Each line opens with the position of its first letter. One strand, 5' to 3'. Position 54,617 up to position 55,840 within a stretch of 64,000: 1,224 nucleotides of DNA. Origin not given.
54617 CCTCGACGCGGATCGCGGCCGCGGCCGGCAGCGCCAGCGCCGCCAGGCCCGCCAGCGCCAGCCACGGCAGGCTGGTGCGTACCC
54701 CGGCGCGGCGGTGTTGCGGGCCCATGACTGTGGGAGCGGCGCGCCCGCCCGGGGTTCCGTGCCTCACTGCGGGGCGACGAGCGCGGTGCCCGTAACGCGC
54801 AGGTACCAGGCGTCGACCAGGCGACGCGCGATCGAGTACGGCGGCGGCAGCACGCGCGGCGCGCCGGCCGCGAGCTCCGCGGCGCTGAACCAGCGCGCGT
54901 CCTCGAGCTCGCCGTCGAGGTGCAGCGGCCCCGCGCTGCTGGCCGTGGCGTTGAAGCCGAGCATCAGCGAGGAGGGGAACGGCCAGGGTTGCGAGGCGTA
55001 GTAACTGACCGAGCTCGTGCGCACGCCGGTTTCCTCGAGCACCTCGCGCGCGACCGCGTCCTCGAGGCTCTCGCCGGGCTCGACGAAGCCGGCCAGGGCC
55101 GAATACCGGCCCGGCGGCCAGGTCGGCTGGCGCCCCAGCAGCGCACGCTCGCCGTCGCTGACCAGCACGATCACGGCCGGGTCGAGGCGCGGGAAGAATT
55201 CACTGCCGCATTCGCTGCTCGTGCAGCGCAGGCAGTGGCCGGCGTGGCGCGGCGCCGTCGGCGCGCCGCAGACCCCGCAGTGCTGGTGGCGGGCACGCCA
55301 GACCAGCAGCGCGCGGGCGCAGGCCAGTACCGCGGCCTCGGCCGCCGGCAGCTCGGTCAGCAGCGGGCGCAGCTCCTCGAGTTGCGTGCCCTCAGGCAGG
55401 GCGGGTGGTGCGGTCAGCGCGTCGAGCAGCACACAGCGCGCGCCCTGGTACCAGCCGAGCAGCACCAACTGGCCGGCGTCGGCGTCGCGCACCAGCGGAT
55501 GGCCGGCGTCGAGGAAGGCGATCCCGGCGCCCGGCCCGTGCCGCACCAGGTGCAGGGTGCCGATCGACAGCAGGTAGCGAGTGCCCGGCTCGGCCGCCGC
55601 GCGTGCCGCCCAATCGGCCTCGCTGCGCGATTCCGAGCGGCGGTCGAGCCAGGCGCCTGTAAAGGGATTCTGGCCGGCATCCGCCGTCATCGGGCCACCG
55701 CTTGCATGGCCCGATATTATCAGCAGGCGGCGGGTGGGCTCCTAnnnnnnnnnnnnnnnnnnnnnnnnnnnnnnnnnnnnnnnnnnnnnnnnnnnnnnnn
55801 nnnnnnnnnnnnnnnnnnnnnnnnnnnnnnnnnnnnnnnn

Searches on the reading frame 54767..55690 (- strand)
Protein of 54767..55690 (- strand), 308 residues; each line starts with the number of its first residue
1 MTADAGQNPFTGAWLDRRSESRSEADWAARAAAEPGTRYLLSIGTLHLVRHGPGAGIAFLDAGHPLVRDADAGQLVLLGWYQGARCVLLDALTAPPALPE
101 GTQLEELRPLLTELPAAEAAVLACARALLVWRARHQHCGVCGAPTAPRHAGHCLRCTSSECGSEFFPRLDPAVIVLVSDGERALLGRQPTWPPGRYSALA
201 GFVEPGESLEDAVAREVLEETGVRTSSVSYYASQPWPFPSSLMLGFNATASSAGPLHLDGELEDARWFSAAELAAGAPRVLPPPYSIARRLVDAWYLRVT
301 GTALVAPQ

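Call 25: search_protein_families(library=pfam, proteins=[window:54767-55690:-], max_evalue=0.00001)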
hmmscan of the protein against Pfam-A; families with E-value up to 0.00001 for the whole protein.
window:54767-55690:- (308 aa): 3 families
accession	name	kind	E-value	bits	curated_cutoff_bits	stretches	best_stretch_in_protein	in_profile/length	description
PF00293.34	NUDIX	-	4.7e-20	72.4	21.1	1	170-276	3-119/134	NUDIX domain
PF09296.17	NUDIX-like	-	3.5e-10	41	22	1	47-131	12-96/96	NADH pyrophosphatase-like rudimentary NUDIX domain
PF09297.16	Zn_ribbon_NUD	-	3.1e-08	33.6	24.8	1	133-166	1-32/32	NADH pyrophosphatase zinc ribbon domain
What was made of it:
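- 54764..55690 (-): nudC-like NADH pyrophosphatase gene, 51 bp downstream of C on the same strand. Pfam NUDIX, NUDIX-like and Zn_ribbon_NUD (call 25).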
